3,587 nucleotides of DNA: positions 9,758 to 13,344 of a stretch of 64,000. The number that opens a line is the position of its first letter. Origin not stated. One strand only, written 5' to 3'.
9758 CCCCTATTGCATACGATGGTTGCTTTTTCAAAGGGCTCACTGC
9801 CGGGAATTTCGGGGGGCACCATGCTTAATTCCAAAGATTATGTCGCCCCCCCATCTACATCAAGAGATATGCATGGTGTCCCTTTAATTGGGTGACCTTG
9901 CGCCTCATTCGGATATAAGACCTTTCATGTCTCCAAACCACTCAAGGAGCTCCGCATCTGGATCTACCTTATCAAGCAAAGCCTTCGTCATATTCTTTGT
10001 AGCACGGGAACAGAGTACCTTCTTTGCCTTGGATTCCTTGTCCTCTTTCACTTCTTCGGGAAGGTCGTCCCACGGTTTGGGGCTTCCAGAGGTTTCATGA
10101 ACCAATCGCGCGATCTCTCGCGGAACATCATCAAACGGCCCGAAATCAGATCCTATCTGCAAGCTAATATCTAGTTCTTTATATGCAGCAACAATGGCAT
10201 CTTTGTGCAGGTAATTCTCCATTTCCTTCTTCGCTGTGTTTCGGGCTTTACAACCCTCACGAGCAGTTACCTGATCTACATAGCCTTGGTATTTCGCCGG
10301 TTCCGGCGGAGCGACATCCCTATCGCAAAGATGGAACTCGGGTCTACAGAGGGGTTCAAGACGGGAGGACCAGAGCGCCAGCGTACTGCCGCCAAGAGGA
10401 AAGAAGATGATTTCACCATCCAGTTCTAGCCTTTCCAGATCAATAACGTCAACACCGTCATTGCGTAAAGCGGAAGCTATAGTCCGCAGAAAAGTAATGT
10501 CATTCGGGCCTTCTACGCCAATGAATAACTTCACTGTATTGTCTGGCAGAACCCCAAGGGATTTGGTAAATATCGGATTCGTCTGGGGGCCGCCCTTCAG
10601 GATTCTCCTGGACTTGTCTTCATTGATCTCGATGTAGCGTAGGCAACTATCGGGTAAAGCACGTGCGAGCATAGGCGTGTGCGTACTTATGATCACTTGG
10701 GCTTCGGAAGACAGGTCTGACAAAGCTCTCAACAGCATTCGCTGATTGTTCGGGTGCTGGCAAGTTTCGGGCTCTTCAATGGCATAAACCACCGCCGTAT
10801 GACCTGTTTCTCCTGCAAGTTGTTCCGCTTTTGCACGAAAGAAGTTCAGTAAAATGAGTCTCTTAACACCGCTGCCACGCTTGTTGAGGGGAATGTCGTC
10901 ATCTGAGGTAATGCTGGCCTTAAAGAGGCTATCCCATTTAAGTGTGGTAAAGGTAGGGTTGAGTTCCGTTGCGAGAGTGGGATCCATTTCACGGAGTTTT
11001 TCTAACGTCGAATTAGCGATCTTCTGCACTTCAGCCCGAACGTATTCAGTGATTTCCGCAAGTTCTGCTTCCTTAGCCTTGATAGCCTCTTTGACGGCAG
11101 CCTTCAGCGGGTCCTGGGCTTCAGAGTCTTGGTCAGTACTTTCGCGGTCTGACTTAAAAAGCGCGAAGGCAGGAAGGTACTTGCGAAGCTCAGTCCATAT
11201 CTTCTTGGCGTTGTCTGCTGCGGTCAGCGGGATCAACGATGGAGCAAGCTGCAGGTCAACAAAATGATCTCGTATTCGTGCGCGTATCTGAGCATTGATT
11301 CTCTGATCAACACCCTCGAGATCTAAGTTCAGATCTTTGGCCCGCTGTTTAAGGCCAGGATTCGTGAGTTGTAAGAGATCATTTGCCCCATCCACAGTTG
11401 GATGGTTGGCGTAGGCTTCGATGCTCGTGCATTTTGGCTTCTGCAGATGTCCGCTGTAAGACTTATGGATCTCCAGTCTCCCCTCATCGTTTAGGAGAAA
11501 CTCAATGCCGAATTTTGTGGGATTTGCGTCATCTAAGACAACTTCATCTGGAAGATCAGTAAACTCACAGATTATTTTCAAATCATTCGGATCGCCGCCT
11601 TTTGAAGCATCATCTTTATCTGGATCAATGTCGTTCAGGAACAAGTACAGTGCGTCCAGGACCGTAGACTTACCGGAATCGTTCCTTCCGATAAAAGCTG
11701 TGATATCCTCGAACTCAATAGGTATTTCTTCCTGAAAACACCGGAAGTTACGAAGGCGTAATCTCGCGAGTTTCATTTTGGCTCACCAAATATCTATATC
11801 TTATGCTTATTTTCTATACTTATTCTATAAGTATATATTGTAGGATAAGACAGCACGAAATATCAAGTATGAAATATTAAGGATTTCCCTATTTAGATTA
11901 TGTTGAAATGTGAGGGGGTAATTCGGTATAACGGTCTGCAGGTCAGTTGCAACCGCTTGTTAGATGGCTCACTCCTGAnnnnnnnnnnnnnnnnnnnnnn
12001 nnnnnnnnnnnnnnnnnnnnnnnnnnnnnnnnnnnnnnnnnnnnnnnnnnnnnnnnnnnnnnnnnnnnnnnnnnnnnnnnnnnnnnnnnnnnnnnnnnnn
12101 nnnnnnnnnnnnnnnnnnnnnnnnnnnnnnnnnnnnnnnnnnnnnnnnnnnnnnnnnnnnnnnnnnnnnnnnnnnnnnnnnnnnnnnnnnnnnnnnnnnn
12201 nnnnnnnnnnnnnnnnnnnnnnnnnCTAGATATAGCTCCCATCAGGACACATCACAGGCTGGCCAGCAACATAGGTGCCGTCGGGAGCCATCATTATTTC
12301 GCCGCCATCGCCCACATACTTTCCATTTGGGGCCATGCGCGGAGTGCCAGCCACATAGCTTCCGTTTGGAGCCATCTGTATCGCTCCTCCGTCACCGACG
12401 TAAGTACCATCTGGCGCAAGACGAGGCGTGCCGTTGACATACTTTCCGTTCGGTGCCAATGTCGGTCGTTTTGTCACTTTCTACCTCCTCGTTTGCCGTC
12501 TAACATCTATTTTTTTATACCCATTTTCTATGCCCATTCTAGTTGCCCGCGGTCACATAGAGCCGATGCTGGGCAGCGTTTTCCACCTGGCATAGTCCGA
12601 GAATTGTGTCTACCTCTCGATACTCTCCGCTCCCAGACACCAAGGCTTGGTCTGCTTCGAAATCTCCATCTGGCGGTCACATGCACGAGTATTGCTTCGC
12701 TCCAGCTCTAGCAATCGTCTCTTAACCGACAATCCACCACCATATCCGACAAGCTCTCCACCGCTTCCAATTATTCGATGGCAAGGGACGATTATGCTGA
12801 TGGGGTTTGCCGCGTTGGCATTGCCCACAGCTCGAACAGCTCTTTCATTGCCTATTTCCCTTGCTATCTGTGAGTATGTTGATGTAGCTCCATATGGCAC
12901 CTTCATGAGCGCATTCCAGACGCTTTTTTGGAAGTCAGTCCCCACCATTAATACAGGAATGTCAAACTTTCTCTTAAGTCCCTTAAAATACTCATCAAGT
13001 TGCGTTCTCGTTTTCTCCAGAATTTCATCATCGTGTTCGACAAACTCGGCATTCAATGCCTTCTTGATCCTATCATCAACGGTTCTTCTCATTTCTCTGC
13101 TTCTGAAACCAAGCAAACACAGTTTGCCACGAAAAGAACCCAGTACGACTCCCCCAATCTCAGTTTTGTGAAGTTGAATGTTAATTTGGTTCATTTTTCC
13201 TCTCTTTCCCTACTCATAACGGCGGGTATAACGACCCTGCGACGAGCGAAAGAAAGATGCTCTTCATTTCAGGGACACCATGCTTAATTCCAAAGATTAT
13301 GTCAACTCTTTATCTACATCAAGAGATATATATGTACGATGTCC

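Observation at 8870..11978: Class-1 OLD-family ATPase/TOPRIM nuclease with a co-oriented unknown 288-aa partner in a small inserted block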

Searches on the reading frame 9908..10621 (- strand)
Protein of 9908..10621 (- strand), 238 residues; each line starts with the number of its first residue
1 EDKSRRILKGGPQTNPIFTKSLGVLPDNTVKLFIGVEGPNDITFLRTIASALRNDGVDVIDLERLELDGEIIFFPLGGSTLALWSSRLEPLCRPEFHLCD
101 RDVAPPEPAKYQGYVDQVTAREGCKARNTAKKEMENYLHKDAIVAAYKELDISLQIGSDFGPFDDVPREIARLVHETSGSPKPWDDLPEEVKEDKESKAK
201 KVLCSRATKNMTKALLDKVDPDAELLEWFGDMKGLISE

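Call 10: search_protein_families(library=pfam, proteins=[window:9908-10564:-], max_evalue=10)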
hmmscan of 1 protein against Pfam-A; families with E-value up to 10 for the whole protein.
seq(219 aa): 1 family
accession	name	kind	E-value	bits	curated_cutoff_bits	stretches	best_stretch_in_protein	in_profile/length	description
PF11549.13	Sec31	-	0.0087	16.4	25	1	165-183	26-43/50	Protein transport protein SEC31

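Call 46: predict_structure(alignment_id=A3)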
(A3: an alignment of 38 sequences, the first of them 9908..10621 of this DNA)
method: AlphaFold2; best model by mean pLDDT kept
length: 238 residues; sequences in the alignment: 38
mean_pLDDT: 88.3   pTM: 0.83
mean pLDDT of the five models: 88.3, 87.9, 87.9, 86.7, 86.6
residues with pLDDT >= 90: 167; 70-90: 31; 50-70: 34; < 50: 6
segments of 3 or more residues with pLDDT < 50: 22-25
pLDDT, mean of each block of 10 residues (from residue 1): 60 62 57 92 97 97 91 76 65 88 91 91 93 96 98 96 97 95 96 97 98 98 96 93
secondary structure, 60 per line:
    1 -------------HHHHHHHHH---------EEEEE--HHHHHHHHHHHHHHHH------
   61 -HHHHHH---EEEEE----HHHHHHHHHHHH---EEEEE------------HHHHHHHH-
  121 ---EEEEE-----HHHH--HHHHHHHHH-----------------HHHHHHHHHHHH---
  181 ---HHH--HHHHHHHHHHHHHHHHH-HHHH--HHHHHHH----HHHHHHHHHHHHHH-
elements in order: H14-22 E32-36 H39-54 H62-67 E71-75 H80-91 E95-99 H112-119 E124-128 H134-137 H140-148 H166-177 H189-205 H207-210 H213-219 H224-237

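Call 49: search_protein_representatives(protein=window:9908-10621:-)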
Query: 238 residues. Proteins with E-value up to 0.001 (for the whole library): 600; up to 1e-10: 370; up to 1e-30: 61. The best 150 are listed.
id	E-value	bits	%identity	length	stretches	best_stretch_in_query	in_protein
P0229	6.3e-92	323.9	64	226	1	18-238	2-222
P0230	4.0e-87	308.2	62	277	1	1-233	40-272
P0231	3.8e-84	298.4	58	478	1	1-236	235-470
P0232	4.8e-65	235.9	49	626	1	3-233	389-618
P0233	9.3e-65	234.9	49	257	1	4-230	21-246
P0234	6.1e-61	222.5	52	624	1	5-230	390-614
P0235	2.6e-58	213.8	55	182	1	57-235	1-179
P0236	4.4e-57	209.8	50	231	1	10-233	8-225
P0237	6.6e-55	202.7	45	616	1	18-236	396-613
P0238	2.5e-54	200.8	49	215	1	20-233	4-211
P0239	4.5e-53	196.7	49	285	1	17-232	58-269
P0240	2.6e-51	190.9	47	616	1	17-232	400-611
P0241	9.5e-51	189.1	51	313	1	31-230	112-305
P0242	1.5e-50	188.5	61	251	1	1-148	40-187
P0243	2.2e-49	184.6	44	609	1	2-231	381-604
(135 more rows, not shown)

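Call 52: search_solved_structures(query=A5, max_evalue=10, show_alignments=3)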
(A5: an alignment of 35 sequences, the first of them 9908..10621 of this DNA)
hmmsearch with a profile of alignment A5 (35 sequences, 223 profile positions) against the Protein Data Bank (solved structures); distinct sequences matched with E-value up to 10: 3.
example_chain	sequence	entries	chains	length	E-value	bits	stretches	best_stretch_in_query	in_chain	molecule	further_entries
6o8w_i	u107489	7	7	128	1.5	11.2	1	100-145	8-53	30S ribosomal protein S9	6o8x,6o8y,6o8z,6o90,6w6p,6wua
7nhk_j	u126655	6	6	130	1.5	11.2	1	100-145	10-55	30S ribosomal protein S9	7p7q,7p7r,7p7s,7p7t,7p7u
7lv8_C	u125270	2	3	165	2.5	10.5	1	149-204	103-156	Histone doublet Beta-Alpha (Alpha)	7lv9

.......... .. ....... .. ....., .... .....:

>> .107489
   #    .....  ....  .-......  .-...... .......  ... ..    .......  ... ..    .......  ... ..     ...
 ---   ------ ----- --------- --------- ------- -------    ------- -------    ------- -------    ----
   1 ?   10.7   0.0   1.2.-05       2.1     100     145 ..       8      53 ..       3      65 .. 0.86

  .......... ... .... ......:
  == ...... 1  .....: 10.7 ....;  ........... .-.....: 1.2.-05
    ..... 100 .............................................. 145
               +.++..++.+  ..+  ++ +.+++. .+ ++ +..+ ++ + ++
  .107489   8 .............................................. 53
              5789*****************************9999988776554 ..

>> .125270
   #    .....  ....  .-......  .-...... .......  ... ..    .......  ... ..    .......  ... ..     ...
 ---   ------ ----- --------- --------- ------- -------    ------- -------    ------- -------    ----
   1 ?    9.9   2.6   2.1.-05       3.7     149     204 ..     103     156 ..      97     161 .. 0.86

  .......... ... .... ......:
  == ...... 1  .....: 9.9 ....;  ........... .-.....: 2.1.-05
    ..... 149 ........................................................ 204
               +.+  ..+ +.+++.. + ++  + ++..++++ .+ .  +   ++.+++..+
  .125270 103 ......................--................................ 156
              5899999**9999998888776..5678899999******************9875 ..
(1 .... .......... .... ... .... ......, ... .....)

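Call 53: search_protein_families(library=pfam, alignment_id=A5, max_evalue=1)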
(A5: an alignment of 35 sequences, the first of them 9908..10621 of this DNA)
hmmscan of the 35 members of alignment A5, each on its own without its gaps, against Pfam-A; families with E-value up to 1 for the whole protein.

A. member 1, window:9908-10621:- (238 aa): 1 family
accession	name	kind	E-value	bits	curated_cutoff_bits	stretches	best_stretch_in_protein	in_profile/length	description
PF11549.13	Sec31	-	0.0097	16.2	25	1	184-202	26-43/50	Protein transport protein SEC31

B. families by the number of members that match (of 35 scanned): 15 families
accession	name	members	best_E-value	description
PF22181.1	TarS_linker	3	0.0058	Glycosyl transferase TarS linker domain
PF11549.13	Sec31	2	0.0097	Protein transport protein SEC31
PF08778.15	HIF-1a_CTAD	1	0.00093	HIF-1 alpha C terminal transactivation domain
PF09675.16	Chlamy_scaf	1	0.042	Chlamydia-phage Chp2 scaffold (Chlamy_scaf)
PF00889.24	EF_TS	1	0.058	Elongation factor TS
PF13740.12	ACT_6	1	0.072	ACT domain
PF20710.2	DUF6824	1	0.077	Domain of unknown function (DUF6824)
PF05778.17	Apo-CIII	1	0.091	Apolipoprotein CIII (Apo-CIII)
PF09083.16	DUF1923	1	0.1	Domain of unknown function (DUF1923)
PF17946.7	RecC_C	1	0.11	RecC C-terminal domain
PF08448.16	PAS_4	1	0.12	PAS fold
PF18967.5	PycTM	1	0.12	Pycsar effector protein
PF10906.13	Mrx7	1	0.13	MIOREX complex component 7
PF01724.21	DUF29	1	0.2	Domain of unknown function DUF29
PF00891.24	Methyltransf_2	1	0.22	O-methyltransferase domain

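Call 74: find_related_loci(query=A3, collection=viral_contigs, flank=5000)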
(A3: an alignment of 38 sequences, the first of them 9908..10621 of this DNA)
Query A3 (238 aa) in viral_contigs; peptide patterns used: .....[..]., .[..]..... (x = any residue, [..] = any of these).
121 stretches matched a pattern; 15 encode a relative of the query (tblastn E <= 1e-3); 15 distinct loci.
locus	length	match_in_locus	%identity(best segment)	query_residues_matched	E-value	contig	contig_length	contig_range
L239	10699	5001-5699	47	5-238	2e-66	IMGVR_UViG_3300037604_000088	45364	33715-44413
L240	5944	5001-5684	46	5-238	6e-61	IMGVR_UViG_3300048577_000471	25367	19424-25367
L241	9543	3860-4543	40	2-237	4e-52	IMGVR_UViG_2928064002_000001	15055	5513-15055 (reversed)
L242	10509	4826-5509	40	2-237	4e-52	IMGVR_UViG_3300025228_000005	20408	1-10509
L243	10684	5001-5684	40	2-237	4e-52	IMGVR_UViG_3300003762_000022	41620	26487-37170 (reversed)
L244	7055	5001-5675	36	1-237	1e-36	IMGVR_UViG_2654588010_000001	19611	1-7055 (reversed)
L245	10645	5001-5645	38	10-232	2e-36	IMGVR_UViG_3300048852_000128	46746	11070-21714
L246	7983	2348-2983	32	21-237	1e-22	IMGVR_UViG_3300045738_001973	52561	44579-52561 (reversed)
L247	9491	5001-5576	30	18-229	7e-19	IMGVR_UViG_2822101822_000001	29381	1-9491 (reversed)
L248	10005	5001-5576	30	18-229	2e-18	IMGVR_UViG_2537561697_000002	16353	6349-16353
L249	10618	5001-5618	26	21-234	1e-17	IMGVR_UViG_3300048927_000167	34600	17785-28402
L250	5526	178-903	30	6-229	4e-16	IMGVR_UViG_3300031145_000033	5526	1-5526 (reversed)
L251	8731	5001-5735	30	6-232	5e-16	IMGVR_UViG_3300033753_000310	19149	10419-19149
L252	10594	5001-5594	28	18-235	4e-13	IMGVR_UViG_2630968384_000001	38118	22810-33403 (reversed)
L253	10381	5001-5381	29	88-236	2e-9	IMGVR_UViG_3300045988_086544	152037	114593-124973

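Call 93: search_solved_structures(query=A3, max_evalue=0.001, show_alignments=3)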
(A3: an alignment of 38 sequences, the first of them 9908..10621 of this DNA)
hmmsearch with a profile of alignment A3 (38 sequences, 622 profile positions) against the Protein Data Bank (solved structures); distinct sequences matched with E-value up to 0.001: 40.
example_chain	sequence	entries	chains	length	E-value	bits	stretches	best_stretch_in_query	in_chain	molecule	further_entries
6p74_A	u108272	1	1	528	1.7e-16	62.8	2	291-388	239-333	Putative ATP-dependent endonuclease of the OLD family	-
8ee4_A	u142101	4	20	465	2.4e-11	45.8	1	1-47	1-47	PtuA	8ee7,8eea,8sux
8wy4_A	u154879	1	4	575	3.1e-09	38.8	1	320-384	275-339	Endonuclease GajA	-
8jq9_B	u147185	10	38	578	3.2e-09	38.8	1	320-384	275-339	Endonuclease GajA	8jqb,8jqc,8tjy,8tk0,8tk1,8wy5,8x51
8j4t_A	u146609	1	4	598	3.6e-09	38.6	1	320-384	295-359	Endonuclease GajA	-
8sm3_A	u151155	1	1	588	1.4e-08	36.7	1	320-384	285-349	Endonuclease GajA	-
8u7i_A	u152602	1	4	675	1.9e-08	36.2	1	320-384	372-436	Endonuclease GajA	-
9vh1_D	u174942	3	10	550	6.9e-07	31.1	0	329-394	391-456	Retron Ec78 probable ATPase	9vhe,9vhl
9vkz_A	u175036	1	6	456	1e-06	30.5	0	329-391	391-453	Retron Ec78 probable ATPase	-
9n69_A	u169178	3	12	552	2.7e-06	29.1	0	2-61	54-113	AAA family ATPase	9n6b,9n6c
1us8_A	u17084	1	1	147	3.9e-06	28.6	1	1-45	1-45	DNA DOUBLE-STRAND BREAK REPAIR RAD50 ATPASE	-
1f2t_A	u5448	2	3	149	4e-06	28.6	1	1-45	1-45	RAD50 ABC-ATPASE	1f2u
1ii8_A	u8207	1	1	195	5.4e-06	28.1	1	1-45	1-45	Rad50 ABC-ATPase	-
3qkr_A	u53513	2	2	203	5.7e-06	28.1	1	1-45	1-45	DNA double-strand break repair rad50 ATPase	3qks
9kjx_B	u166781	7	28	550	7e-06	27.8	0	329-394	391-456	AAA family ATPase | Retron I-A effector PtuA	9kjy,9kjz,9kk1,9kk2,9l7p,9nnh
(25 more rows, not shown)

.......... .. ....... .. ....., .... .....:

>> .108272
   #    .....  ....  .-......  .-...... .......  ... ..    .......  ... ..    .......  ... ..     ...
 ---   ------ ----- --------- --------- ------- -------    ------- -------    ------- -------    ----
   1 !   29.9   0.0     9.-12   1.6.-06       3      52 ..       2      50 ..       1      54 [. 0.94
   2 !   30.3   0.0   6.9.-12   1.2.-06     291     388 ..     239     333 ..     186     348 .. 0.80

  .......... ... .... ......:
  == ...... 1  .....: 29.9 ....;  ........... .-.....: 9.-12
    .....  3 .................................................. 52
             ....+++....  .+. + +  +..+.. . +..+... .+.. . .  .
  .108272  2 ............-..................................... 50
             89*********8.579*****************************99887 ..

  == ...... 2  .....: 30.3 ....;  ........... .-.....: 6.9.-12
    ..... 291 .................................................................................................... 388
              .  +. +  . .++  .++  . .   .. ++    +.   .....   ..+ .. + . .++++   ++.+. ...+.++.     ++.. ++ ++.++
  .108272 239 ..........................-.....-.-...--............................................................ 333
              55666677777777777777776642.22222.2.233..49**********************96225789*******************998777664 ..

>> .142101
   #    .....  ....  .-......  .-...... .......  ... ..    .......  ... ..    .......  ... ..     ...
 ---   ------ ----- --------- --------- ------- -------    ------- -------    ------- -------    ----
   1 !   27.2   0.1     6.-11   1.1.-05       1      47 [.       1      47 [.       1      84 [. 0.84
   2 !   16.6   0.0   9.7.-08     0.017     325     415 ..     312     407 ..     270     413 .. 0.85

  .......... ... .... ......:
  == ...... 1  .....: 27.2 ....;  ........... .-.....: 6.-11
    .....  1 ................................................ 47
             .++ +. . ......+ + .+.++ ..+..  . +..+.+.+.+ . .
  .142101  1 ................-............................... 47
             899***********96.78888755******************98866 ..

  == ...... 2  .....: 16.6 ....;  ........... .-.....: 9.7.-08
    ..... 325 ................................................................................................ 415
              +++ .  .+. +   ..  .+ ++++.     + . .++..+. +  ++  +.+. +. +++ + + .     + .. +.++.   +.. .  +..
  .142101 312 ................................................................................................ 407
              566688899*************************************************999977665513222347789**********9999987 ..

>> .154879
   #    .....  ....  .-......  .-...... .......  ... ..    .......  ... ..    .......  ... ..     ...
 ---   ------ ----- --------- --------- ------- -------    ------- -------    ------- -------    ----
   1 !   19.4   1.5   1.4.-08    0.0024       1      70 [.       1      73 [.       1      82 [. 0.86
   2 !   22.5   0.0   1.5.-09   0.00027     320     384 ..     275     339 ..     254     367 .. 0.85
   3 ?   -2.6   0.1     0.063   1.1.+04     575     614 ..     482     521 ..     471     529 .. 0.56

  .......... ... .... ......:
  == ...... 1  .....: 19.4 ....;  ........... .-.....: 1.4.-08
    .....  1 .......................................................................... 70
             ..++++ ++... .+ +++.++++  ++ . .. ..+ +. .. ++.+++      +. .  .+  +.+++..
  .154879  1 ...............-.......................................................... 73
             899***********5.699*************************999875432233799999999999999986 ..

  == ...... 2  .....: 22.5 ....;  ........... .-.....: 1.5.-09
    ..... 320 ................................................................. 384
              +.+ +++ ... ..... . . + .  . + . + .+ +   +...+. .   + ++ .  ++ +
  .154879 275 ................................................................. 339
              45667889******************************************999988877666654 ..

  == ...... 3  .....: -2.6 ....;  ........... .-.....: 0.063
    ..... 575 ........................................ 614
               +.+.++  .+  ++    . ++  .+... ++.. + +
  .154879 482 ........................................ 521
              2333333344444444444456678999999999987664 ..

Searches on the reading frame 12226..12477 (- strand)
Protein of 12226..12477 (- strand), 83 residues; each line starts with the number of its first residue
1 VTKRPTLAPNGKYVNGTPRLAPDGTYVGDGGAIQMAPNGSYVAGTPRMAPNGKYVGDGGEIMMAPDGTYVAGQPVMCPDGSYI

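Call 3: search_protein_families(library=pfam, proteins=[window:12226-12477:-], max_evalue=0.01)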
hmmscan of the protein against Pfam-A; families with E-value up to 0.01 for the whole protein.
window:12226-12477:- (83 aa): 1 family
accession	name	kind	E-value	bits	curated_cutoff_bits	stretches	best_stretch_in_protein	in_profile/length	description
PF07676.18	PD40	-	0.00039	20.7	20.9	0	15-26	11-22/38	WD40-like Beta Propeller Repeat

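Call 4: search_protein_families(library=padloc, proteins=[window:12226-12477:-], max_evalue=0.01)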
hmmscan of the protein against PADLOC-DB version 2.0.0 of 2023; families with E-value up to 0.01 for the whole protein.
window:12226-12477:- (83 aa): 0 families

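Call 5: search_protein_families(library=ncbifam, proteins=[window:12226-12477:-], max_evalue=0.01)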
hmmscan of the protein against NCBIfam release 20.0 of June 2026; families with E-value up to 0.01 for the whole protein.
window:12226-12477:- (83 aa): 0 families

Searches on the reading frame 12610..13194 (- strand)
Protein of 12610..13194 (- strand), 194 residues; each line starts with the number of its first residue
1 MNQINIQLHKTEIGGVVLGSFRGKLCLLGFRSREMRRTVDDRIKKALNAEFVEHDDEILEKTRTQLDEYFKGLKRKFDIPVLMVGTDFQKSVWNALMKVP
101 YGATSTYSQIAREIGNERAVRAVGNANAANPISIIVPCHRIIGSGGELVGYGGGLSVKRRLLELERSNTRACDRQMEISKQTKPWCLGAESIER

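Call 3: search_protein_families(library=pfam, proteins=[window:12610-13194:-], max_evalue=0.01)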
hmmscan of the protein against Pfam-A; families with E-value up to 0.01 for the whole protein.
window:12610-13194:- (194 aa): 2 families
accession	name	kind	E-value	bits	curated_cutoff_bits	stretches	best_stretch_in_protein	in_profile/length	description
PF01035.26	DNA_binding_1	-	1.2e-34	118.4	27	1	87-166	1-80/81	6-O-methylguanine DNA methyltransferase, DNA binding domain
PF02870.21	Methyltransf_1N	-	0.001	20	21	1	52-81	40-69/71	6-O-methylguanine DNA methyltransferase, ribonuclease-like domain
